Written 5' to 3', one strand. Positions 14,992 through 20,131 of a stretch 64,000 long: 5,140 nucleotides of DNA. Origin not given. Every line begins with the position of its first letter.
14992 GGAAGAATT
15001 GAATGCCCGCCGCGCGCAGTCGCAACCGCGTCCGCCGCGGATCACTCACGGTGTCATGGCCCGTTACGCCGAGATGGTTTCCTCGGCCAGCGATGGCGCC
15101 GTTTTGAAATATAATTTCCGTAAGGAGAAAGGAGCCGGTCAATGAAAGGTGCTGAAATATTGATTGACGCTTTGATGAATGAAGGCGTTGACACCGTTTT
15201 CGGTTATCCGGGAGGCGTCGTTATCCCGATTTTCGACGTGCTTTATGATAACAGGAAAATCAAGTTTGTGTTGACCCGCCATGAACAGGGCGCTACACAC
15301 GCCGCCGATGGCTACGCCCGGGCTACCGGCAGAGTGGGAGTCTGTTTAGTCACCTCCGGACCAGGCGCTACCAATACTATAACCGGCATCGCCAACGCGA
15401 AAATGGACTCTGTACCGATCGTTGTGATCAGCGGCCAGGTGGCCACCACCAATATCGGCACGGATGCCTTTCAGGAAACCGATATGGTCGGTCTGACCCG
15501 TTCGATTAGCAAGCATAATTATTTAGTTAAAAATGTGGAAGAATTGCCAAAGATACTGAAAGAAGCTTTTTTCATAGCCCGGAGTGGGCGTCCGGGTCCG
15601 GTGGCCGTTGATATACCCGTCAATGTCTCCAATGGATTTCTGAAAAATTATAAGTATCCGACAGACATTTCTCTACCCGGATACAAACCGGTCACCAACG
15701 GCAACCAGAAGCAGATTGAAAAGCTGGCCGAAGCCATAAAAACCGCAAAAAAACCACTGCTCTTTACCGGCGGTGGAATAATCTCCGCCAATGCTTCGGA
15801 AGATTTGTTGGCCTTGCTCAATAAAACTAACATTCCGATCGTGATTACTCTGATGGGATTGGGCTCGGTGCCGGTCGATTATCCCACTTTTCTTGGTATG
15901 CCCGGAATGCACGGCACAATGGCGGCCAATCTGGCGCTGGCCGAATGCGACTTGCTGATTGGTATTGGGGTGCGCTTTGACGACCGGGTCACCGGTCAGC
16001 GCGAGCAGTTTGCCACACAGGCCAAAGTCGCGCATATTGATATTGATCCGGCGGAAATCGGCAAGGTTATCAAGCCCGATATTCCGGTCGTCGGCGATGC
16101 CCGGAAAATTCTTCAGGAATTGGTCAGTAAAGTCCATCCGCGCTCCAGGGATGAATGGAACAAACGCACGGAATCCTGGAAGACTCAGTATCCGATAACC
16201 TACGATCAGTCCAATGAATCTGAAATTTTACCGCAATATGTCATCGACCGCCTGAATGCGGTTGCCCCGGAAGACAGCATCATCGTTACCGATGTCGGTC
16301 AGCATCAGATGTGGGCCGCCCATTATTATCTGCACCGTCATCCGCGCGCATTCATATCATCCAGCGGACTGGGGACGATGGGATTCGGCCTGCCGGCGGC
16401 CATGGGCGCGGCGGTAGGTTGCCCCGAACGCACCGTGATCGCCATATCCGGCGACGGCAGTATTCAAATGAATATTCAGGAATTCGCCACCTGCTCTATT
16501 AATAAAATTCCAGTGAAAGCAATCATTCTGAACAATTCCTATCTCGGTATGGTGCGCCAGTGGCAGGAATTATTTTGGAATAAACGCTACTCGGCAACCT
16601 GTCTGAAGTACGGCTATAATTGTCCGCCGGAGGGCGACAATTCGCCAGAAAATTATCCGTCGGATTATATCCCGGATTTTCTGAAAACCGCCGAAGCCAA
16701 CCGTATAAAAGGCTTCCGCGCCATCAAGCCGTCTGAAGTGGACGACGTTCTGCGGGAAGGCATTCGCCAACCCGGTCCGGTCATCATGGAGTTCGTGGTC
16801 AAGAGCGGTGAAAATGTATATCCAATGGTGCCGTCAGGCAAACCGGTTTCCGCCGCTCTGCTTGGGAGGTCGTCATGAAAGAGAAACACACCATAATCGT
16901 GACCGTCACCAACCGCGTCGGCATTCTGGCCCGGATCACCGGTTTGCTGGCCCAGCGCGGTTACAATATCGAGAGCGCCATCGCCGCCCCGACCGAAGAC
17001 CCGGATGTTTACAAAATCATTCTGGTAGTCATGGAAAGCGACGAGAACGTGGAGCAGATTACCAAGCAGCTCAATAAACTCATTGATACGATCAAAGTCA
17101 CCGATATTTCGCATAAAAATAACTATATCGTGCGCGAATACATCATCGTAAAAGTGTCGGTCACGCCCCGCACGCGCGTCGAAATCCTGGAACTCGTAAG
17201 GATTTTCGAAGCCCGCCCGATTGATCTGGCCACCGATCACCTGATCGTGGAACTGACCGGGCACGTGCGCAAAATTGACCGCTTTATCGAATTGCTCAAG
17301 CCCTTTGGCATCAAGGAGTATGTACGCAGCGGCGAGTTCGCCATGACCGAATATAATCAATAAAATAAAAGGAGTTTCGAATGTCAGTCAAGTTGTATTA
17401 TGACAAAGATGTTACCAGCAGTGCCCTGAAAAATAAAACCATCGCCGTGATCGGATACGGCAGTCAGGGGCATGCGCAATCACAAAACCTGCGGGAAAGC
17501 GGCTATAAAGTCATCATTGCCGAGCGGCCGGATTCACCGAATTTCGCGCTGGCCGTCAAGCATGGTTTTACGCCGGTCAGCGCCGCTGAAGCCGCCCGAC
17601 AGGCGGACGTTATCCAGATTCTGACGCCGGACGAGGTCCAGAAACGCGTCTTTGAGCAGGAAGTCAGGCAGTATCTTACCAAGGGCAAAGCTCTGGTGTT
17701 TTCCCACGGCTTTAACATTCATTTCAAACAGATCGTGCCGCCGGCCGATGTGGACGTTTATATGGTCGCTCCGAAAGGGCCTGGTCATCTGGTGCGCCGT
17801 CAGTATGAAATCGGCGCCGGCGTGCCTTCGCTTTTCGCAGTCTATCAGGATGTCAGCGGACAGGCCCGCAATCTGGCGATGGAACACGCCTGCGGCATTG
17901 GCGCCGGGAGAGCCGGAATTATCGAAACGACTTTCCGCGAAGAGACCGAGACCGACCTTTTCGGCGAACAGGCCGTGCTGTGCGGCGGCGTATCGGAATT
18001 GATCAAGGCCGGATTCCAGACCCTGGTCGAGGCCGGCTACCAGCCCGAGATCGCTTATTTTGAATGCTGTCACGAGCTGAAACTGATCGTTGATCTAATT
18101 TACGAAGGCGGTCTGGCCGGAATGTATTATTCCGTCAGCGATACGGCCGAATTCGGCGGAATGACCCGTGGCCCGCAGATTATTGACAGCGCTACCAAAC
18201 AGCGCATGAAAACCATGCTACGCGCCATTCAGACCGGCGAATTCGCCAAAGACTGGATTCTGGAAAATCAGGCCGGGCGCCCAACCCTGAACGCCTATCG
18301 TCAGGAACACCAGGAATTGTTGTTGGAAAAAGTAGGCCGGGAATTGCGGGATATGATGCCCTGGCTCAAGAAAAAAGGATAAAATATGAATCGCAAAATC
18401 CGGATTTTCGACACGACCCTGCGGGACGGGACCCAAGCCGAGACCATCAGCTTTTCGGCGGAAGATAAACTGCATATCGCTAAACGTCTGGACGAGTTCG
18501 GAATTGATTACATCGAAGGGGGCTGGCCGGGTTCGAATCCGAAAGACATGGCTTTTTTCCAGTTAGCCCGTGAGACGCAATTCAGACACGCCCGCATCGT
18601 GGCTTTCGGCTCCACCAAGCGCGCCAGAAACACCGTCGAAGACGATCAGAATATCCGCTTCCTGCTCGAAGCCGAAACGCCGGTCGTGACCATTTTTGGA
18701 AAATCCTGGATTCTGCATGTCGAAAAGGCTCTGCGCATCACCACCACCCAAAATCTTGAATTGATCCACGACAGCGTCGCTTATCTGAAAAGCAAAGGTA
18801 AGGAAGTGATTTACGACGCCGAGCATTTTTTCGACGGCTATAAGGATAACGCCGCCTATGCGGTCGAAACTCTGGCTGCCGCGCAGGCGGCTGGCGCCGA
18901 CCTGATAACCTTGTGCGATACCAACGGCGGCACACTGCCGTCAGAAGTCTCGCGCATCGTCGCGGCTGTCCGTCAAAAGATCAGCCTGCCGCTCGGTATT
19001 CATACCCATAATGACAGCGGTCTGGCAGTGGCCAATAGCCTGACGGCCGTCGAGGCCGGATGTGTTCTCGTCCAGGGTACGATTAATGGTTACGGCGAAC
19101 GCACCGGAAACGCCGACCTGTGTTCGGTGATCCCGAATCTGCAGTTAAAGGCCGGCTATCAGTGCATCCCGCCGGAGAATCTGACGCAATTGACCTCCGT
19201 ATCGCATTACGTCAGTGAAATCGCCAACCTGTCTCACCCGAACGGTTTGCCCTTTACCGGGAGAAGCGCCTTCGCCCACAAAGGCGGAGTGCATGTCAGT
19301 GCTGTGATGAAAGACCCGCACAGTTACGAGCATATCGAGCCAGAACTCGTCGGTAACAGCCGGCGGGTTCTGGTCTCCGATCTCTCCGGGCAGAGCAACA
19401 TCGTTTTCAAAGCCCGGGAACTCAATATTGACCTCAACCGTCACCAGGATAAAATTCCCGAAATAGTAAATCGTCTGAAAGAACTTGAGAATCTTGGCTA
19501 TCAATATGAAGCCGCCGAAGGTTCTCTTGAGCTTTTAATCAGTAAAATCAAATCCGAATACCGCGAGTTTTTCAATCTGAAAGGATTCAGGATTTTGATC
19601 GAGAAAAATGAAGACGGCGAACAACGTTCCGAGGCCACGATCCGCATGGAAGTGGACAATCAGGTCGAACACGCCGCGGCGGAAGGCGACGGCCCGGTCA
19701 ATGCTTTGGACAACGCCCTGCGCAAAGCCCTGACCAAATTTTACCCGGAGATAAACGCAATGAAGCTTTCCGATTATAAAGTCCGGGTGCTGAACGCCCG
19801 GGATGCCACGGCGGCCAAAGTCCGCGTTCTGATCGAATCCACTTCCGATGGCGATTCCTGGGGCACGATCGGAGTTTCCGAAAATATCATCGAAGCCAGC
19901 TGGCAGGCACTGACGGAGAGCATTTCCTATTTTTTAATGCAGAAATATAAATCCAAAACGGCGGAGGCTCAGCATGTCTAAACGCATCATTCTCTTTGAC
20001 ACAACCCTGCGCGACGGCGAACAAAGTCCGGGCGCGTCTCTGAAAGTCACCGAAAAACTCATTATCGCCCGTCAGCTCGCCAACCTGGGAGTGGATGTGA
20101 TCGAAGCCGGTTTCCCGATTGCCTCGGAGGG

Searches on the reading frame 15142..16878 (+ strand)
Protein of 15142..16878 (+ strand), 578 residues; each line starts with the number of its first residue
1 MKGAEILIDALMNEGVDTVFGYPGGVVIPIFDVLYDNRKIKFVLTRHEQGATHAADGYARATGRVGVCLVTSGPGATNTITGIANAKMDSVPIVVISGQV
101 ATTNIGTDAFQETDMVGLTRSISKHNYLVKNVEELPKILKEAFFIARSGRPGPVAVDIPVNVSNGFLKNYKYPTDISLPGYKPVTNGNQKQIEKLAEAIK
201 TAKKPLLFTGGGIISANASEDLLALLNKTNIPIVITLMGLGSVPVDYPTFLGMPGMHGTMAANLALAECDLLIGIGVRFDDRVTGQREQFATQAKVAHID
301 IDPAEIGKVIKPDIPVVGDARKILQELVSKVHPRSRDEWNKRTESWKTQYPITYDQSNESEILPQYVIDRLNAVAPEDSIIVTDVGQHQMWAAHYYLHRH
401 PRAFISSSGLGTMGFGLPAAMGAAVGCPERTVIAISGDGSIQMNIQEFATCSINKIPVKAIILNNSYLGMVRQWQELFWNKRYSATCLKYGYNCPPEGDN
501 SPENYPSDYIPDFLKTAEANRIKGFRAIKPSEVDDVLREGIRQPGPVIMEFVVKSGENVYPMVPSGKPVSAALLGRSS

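Call 9: search_protein_families(library=ncbifam, proteins=[window:15142-16878:+])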
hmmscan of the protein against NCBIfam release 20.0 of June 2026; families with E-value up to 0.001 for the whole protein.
window:15142-16878:+ (578 aa): 54 families (the best 25 are shown)
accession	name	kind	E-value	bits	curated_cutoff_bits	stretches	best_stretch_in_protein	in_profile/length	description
TIGR00118.1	acolac_lg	equivalog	3.5e-236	785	538.35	1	1-569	1-550/557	biosynthetic-type acetolactate synthase large subunit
NF004710.0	PRK06048.1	equivalog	1.6e-233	776.2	976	1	1-570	8-554/561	acetolactate synthase large subunit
NF005860.0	PRK07789.1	equivalog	3.5e-221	735.8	881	1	1-568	34-593/615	acetolactate synthase large subunit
NF006319.0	PRK08527.1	equivalog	1.8e-219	729.9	905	1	1-574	4-559/565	acetolactate synthase large subunit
NF005824.0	PRK07710.1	equivalog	7e-213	708.1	976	1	1-569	17-564/573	acetolactate synthase large subunit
NF005651.0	PRK07418.1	subfamily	1.1e-210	701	942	1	2-569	20-575/617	acetolactate synthase large subunit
NF005228.0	PRK06725.1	equivalog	1.9e-210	699.9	991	1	1-571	16-563/571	acetolactate synthase large subunit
NF004919.0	PRK06276.1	equivalog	3.3e-203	676.2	866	1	1-569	1-553/582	acetolactate synthase large subunit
NF006524.0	PRK08978.1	equivalog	1.6e-202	673.7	738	1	1-568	1-539/548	acetolactate synthase 2 catalytic subunit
NF006581.0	PRK09107.1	equivalog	1.4e-200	667.5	974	1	1-575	11-575/595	acetolactate synthase 3 large subunit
NF005409.0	PRK06965.1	equivalog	2.8e-196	653.5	1035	1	2-576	22-584/587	acetolactate synthase 3 catalytic subunit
NF005058.0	PRK06466.1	equivalog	1.2e-192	641.4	951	1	2-563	5-557/574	acetolactate synthase 3 large subunit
NF005584.0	PRK07282.1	equivalog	3.4e-189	630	970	1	2-568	11-555/566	acetolactate synthase large subunit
NF006525.0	PRK08979.1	equivalog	2.2e-183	610.7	1084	1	2-571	5-563/572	acetolactate synthase 3 large subunit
NF006016.1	PRK08155.1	equivalog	8.2e-179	595.6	870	1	1-567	3-546/554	acetolactate synthase large subunit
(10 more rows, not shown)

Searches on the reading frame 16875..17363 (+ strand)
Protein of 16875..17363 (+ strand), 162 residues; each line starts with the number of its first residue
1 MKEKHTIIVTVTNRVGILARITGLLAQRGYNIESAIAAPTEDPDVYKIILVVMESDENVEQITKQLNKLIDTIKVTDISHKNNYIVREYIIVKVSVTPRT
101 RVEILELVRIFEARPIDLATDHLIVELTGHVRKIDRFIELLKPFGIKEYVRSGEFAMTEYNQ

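Call 9: search_protein_families(library=ncbifam, proteins=[window:16875-17363:+])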
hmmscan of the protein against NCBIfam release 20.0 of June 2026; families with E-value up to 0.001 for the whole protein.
window:16875-17363:+ (162 aa): 8 families
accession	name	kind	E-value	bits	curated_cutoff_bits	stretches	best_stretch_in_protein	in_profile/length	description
NF008864.0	PRK11895.1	equivalog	1.8e-52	177.3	119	1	3-159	2-157/164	acetolactate synthase small subunit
TIGR00119.1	acolac_sm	equivalog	7.8e-48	162.4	56.9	1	4-158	2-155/158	acetolactate synthase small subunit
NF006036.0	PRK08178.1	equivalog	7.6e-14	51.5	128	1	4-81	14-90/102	acetolactate synthase small subunit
NF008362.0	PRK11152.1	equivalog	4.5e-08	32.9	68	1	4-77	3-75/85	acetolactate synthase 2 small subunit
NF005233.0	PRK06737.1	equivalog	8.3e-07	29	102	1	5-76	3-74/76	ACT domain-containing protein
NF006352.0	PRK08577.1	equivalog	5.7e-05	23.2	140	1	6-71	58-125/136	hypothetical protein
NF010078.0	PRK13562.1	equivalog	0.00022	21.1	96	1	5-78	3-79/84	ACT domain-containing protein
NF001220.0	PRK00194.1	equivalog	0.00057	20.2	74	1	7-76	4-75/90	ACT domain-containing protein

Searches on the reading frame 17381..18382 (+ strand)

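Call 9: search_protein_families(library=ncbifam, proteins=[window:17381-18382:+])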
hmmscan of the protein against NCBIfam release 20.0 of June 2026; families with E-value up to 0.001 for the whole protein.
window:17381-18382:+ (333 aa): 9 families
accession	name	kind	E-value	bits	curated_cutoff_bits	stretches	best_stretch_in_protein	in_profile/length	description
NF004017.0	PRK05479.1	equivalog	3.7e-163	542.1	336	1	3-332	2-331/337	ketol-acid reductoisomerase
NF009940.0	PRK13403.1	equivalog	3.7e-138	459.9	406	1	4-330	2-327/335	ketol-acid reductoisomerase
TIGR00465.1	ilvC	equivalog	4.2e-134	446.5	226.15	1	16-330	1-314/314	ketol-acid reductoisomerase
NF003557.0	PRK05225.1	equivalog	3.7e-52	177.5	713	2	13-202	32-227/491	ketol-acid reductoisomerase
TIGR01505.1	tartro_sem_red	equivalog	5.8e-05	22.5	340.75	1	21-87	2-68/291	2-hydroxy-3-oxopropionate reductase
NF008592.0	PRK11559.1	equivalog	0.00012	21.4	397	1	19-87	3-71/296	2-hydroxy-3-oxopropionate reductase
TIGR00936.1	ahcY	equivalog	0.00014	20.8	497.6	1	12-83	199-269/416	adenosylhomocysteinase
NF004005.0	PRK05476.2-3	equivalog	0.0002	20.3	275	1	14-111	204-297/418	adenosylhomocysteinase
NF006409.0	PRK08655.1-3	equivalog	0.00089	18.9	310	0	21-102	3-84/290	prephenate dehydrogenase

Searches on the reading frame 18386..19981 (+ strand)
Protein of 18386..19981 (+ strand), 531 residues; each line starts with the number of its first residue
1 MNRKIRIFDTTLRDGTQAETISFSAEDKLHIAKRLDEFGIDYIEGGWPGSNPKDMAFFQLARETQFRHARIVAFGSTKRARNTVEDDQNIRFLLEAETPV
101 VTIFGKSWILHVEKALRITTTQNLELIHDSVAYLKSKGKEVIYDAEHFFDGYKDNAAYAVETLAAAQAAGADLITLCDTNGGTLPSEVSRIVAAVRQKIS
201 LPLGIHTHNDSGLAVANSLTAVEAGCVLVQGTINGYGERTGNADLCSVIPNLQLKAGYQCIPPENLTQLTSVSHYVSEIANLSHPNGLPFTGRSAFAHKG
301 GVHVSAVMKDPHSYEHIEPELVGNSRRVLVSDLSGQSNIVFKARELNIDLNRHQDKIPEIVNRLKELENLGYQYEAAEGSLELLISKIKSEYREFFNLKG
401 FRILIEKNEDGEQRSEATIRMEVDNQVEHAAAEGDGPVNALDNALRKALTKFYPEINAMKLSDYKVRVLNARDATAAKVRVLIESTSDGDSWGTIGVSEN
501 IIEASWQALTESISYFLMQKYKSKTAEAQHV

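Call 9: search_protein_families(library=ncbifam, proteins=[window:18386-19981:+])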
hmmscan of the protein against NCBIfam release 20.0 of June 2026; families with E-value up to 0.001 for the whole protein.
window:18386-19981:+ (531 aa): 28 families (the best 25 are shown)
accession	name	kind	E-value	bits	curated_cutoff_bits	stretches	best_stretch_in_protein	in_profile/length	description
TIGR00977.1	citramal_synth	equivalog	5.1e-233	774.1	450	1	4-521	1-521/526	citramalate synthase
NF002085.0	PRK00915.1-2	subfamily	1.3e-89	301.3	517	1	2-519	11-502/504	2-isopropylmalate synthase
NF002086.0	PRK00915.1-3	equivalog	1.7e-79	267.6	532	1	2-527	4-512/516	2-isopropylmalate synthase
NF002088.0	PRK00915.1-5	equivalog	2.5e-79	267.1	697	1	3-527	2-509/514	2-isopropylmalate synthase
TIGR02090.1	LEU1_arch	subfamily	6.4e-76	255.8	484.75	1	5-373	1-353/363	isopropylmalate/citramalate/homocitrate synthases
TIGR00973.1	leuA_bact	equivalog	2.7e-74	250.5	598.7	1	4-513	1-493/494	2-isopropylmalate synthase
TIGR02146.1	LysS_fung_arch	equivalog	1.7e-68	231.4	413.55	1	7-365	1-343/344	homocitrate synthase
NF002087.0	PRK00915.1-4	equivalog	2.2e-68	231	729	1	2-526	4-512/516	2-isopropylmalate synthase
NF002084.0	PRK00915.1-1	equivalog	1.5e-65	221.7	748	1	1-516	1-499/523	2-isopropylmalate synthase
NF041069.1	IPMS_Sufob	equivalog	3e-63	214.3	600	1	5-374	1-356/371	isopropylmalate synthase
TIGR02660.1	nifV_homocitr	equivalog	7.8e-60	203.1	462.9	1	5-364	2-345/365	homocitrate synthase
NF042433.1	CitmalDyn_Leptosp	equivalog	2.2e-43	148.6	950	1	2-486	5-475/514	(R)-citramalate synthase CimA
NF042434.1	IPMS_Lepto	equivalog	1.2e-39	136.4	500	1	2-366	3-368/374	2-isopropylmalate synthase LeuA2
NF002991.1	PRK03739.1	subfamily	7.6e-27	94.2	455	1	194-513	228-548/550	2-isopropylmalate synthase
NF006049.0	PRK08195.1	subfamily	1.8e-25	89.8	229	2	165-252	156-245/344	4-hyroxy-2-oxovalerate/4-hydroxy-2-oxopentanoic acid aldolase,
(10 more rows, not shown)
